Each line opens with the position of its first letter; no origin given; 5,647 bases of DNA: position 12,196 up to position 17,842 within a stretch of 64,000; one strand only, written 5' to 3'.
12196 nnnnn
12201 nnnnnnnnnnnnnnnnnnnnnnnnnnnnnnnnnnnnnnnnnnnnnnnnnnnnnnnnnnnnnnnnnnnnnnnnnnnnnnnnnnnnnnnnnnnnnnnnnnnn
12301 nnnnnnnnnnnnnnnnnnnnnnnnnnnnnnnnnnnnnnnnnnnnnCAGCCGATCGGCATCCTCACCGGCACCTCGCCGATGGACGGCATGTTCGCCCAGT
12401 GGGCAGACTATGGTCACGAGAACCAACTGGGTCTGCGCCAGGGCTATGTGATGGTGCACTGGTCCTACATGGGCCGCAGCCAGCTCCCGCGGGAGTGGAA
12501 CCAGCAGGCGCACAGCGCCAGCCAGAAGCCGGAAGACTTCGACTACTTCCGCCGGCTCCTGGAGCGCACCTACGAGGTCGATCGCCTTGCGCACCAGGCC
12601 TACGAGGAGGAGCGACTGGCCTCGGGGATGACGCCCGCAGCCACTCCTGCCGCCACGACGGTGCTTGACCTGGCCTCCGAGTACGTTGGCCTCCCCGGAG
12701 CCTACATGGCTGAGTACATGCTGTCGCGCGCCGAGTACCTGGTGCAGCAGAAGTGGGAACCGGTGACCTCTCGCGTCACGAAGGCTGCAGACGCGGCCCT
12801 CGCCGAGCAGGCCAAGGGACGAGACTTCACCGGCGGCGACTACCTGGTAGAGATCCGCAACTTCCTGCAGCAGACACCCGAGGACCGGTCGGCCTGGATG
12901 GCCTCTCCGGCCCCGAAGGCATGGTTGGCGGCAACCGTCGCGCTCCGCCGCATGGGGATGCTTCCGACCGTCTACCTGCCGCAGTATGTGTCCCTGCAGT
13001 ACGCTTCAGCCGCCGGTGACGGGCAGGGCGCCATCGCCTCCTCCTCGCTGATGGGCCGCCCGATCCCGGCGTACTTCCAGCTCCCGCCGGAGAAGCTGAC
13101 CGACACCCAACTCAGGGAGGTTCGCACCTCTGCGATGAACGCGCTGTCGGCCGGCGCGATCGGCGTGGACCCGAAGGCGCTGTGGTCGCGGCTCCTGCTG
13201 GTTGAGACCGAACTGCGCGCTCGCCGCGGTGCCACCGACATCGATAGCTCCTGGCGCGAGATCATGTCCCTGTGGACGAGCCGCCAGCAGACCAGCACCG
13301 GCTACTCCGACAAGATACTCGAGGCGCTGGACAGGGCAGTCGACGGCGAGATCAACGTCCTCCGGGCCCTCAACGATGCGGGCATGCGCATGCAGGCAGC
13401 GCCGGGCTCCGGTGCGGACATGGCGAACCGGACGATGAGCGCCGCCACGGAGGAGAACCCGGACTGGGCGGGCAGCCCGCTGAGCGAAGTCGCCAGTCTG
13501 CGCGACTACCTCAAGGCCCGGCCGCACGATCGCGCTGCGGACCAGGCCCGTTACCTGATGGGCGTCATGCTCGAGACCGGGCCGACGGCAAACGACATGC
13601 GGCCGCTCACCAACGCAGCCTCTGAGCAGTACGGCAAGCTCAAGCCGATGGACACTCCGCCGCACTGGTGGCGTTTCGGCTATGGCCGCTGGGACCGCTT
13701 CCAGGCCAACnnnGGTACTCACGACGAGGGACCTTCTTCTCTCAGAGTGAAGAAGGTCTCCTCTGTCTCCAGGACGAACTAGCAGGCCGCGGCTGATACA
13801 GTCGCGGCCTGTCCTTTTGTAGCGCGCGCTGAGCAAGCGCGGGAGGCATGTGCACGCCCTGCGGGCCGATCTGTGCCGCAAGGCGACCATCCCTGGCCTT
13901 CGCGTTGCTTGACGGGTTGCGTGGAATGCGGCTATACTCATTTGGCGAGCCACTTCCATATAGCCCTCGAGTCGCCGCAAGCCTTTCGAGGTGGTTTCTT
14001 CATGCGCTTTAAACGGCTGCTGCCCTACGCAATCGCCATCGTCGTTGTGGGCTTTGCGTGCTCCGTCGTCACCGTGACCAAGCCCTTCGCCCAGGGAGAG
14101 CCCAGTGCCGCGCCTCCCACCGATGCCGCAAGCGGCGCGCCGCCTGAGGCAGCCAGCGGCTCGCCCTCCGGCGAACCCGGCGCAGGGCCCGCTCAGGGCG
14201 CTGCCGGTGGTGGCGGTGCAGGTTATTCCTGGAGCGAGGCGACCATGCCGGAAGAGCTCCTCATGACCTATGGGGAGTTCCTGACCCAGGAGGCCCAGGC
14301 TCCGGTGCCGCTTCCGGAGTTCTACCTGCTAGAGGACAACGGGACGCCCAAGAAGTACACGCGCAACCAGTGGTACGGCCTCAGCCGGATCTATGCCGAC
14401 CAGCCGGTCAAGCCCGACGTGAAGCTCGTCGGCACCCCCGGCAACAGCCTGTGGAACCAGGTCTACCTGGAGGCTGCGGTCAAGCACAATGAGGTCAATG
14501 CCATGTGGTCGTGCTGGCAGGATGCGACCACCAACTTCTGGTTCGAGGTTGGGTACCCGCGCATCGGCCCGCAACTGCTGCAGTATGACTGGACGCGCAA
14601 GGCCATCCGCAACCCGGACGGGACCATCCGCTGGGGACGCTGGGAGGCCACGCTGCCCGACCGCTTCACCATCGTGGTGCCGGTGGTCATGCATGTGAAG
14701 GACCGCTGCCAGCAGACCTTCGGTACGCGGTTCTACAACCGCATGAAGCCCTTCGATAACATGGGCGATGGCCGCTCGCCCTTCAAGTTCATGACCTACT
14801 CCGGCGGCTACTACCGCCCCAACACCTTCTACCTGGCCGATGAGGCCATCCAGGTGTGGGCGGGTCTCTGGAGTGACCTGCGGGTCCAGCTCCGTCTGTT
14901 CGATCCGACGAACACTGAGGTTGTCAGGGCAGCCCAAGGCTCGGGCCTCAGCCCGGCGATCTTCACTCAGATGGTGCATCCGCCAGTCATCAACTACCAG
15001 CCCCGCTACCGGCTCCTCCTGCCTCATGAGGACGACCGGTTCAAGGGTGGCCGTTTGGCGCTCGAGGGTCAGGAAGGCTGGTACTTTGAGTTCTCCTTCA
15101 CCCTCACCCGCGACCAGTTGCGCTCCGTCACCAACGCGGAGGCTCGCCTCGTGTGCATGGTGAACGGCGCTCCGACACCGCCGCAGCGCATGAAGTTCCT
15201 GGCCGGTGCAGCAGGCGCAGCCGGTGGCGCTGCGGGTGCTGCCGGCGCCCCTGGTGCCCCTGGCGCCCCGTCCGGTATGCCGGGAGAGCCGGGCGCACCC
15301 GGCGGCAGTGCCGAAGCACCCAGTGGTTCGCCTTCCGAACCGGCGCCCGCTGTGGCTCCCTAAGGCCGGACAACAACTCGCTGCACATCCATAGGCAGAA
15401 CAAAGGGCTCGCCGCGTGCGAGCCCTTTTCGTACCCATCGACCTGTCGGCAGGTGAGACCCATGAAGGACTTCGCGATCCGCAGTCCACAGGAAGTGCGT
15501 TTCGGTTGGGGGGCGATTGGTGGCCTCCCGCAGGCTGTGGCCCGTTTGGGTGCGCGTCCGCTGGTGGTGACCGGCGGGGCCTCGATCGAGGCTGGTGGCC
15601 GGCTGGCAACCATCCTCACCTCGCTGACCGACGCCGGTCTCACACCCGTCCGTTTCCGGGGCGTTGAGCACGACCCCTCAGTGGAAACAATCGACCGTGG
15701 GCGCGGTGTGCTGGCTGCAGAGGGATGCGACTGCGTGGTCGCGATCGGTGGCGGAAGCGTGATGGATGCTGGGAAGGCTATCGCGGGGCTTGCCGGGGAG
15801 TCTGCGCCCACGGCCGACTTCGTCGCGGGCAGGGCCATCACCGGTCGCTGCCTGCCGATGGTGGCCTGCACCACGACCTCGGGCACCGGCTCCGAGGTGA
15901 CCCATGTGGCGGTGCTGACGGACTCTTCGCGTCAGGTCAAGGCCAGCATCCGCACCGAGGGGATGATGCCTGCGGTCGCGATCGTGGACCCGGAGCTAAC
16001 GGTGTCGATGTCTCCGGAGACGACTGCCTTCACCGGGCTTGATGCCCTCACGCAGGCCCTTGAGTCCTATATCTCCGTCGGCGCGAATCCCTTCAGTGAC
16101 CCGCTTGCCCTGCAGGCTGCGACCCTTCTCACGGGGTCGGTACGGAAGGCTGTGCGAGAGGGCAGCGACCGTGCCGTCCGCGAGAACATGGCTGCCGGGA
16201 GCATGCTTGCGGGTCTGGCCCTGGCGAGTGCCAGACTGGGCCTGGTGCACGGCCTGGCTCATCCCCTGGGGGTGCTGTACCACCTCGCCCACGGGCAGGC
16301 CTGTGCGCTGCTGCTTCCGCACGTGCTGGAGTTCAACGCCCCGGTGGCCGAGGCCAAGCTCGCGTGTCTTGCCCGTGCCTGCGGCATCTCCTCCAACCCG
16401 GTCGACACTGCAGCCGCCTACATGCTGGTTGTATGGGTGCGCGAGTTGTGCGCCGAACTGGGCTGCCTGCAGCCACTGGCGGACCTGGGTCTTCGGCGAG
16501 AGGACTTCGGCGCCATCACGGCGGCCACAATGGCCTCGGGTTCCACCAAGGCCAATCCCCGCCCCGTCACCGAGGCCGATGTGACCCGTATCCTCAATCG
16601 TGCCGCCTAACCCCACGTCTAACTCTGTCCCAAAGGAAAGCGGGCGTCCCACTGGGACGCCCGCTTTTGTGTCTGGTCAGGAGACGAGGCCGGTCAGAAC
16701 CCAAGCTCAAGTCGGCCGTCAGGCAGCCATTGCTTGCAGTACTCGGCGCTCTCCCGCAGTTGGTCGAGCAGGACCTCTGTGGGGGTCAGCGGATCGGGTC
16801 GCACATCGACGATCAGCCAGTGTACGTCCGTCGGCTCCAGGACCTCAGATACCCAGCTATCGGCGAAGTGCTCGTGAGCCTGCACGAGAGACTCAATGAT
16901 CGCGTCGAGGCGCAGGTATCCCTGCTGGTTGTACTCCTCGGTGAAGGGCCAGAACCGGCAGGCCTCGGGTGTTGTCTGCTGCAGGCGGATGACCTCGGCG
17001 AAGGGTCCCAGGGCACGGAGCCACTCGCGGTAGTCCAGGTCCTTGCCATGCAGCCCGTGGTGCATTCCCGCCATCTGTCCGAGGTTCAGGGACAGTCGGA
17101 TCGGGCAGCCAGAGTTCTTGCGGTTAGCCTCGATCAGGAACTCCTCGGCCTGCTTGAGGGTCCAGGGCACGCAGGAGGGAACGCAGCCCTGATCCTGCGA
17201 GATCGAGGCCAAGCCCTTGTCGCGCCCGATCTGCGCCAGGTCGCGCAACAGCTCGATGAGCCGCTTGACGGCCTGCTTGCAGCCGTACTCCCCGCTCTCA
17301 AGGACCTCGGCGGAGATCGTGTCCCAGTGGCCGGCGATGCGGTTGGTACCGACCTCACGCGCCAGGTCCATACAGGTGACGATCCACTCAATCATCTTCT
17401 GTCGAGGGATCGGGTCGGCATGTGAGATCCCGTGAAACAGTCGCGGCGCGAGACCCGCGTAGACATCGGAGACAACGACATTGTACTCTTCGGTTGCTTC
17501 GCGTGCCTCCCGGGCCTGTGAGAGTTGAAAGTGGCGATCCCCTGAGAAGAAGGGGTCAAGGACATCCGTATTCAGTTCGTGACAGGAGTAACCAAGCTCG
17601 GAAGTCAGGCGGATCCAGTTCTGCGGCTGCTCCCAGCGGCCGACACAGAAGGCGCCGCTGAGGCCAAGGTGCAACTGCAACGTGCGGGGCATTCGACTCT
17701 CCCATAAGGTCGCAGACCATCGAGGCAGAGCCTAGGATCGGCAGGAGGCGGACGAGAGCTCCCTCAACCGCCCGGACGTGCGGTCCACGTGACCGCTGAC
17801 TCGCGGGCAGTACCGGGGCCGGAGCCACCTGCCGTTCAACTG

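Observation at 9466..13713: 1415-aa giant with an internal threefold module duplication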

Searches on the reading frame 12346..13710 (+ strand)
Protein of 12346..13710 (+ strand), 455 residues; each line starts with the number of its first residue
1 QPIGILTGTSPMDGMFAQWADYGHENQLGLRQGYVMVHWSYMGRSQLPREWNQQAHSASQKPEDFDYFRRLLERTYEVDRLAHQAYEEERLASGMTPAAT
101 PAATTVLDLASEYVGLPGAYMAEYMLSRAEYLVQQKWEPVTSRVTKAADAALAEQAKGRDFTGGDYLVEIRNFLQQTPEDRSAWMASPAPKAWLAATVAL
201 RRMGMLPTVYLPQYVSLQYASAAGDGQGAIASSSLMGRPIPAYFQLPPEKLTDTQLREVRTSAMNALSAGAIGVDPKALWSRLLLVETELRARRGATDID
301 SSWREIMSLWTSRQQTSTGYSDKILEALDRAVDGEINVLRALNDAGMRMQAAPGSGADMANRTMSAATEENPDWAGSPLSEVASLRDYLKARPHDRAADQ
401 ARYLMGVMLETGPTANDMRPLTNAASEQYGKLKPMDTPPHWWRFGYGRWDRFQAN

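Call 48: find_related_loci(query=A5, collection=genome_contigs, flank=10000)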
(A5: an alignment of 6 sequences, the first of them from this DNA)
Query A5 (455 aa) in genome_contigs; peptide patterns used: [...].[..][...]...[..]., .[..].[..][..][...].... (x = any residue, [..] = any of these).
207 stretches matched a pattern; 4 encode a relative of the query (tblastn E <= 1e-3); 4 distinct loci.
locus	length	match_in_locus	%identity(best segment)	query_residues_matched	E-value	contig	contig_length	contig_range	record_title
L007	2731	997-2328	40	3-454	1e-102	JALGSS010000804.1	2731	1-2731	MAG: Candidatus Zipacnadia bacterium isolate AB_3033_Bin_153 AB_3033_Bin_153_scaffold_74337, whole genome shotgun sequen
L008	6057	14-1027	39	106-453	2e-68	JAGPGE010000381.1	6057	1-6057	MAG: Armatimonadota bacterium isolate Gw_SlDig_bin_68 Gw_SlDig_28680_length_6057_cov_5.900675, whole genome shotgun sequ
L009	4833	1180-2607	35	18-453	5e-68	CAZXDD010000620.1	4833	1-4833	MAG TPA_asm: uncultured Armatimonadia bacterium isolate binchicken_co43_19 genome assembly, contig: NODE_29939_length_48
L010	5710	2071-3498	34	18-453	2e-60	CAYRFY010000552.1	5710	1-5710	MAG TPA_asm: uncultured Armatimonadia bacterium isolate binchicken_co39_10 genome assembly, contig: NODE_30008_length_57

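Call 67: search_solved_structures(query=A5, max_evalue=10)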
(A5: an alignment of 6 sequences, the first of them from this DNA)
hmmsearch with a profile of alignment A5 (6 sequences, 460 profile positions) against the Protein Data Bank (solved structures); distinct sequences matched with E-value up to 10: 1.
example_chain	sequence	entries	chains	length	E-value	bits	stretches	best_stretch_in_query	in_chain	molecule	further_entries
4ghk_A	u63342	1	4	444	1.9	10.5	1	318-413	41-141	Gamma-glutamyl phosphate reductase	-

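Call 85: find_related_loci(query=A5, collection=metagenome_contigs, flank=10000)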
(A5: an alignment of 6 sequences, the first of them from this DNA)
Query A5 (455 aa) in metagenome_contigs; peptide patterns used: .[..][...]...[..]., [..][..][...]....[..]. (x = any residue, [..] = any of these).
600 stretches matched a pattern (row limit reached: there are more); 3 encode a relative of the query (tblastn E <= 1e-3); 3 distinct loci.
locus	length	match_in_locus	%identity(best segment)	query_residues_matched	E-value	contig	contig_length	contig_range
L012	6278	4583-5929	41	2-455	1e-102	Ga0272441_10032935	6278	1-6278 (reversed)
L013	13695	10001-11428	35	18-453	1e-67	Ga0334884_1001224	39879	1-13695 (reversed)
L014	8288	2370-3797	35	18-453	9e-68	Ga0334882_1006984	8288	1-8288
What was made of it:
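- All four named genome loci are Armatimonadota (calls 48, 85).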

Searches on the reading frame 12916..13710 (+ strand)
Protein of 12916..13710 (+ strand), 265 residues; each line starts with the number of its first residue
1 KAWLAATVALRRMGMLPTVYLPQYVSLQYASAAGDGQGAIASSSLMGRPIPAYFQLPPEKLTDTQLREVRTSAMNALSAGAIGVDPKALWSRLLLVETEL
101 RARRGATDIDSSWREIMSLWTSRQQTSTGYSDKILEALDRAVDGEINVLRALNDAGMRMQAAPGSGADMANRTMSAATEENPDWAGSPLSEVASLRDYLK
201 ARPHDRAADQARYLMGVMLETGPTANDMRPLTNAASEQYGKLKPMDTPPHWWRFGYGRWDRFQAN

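Call 69: search_protein_families(library=pfam, proteins=[window:12916-13710:+], max_evalue=10)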
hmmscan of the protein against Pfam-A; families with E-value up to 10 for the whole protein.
seq(265 aa): 0 families

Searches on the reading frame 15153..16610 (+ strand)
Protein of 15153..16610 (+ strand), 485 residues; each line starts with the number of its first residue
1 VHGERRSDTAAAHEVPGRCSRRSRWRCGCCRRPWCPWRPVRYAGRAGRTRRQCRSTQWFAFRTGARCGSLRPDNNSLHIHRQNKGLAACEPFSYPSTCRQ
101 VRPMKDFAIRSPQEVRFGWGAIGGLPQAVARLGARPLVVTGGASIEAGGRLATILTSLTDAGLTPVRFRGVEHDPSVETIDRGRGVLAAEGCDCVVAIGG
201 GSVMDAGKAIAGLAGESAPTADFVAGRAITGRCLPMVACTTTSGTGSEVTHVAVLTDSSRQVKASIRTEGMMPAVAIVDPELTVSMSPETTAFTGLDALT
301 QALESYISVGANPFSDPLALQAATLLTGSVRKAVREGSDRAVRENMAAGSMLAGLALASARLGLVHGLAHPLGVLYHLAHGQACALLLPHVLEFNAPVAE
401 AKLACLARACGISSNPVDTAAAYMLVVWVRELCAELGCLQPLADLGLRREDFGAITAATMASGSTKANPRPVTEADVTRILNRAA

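Call 8: search_protein_families(library=pfam, proteins=[window:15153-16610:+], max_evalue=0.01)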
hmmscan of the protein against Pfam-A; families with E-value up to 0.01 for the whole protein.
window:15153-16610:+ (485 aa): 3 families
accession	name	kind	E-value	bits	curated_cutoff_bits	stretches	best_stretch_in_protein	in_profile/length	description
PF25137.1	ADH_Fe_C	-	1.1e-50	172.5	27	1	291-484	1-193/194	Fe-containing alcohol dehydrogenase family, C-terminal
PF00465.25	Fe-ADH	-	4.9e-49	166.6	31.3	1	112-280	1-168/168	Iron-containing alcohol dehydrogenase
PF13685.12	Fe-ADH_2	-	1.7e-09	38.3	28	1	117-215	2-98/149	Iron-containing alcohol dehydrogenase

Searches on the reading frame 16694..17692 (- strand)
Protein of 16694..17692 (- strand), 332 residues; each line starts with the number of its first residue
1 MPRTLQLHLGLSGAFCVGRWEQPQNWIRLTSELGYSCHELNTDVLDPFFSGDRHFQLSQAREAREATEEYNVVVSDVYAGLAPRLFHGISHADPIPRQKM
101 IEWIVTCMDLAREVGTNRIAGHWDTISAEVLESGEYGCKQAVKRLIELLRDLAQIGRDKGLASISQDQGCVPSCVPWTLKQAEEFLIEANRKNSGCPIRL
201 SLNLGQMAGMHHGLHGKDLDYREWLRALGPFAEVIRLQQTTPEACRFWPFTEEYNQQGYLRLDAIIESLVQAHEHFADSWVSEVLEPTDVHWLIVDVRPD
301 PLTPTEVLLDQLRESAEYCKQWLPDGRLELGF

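Call 8: search_protein_families(library=pfam, proteins=[window:16694-17692:-], max_evalue=0.01)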
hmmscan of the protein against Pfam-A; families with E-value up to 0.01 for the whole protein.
window:16694-17692:- (332 aa): 1 family
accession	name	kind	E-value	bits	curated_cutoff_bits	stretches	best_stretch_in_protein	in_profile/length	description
PF01261.30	AP_endonuc_2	-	1.3e-08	35.3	31.1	1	28-161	2-120/249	Xylose isomerase-like TIM barrel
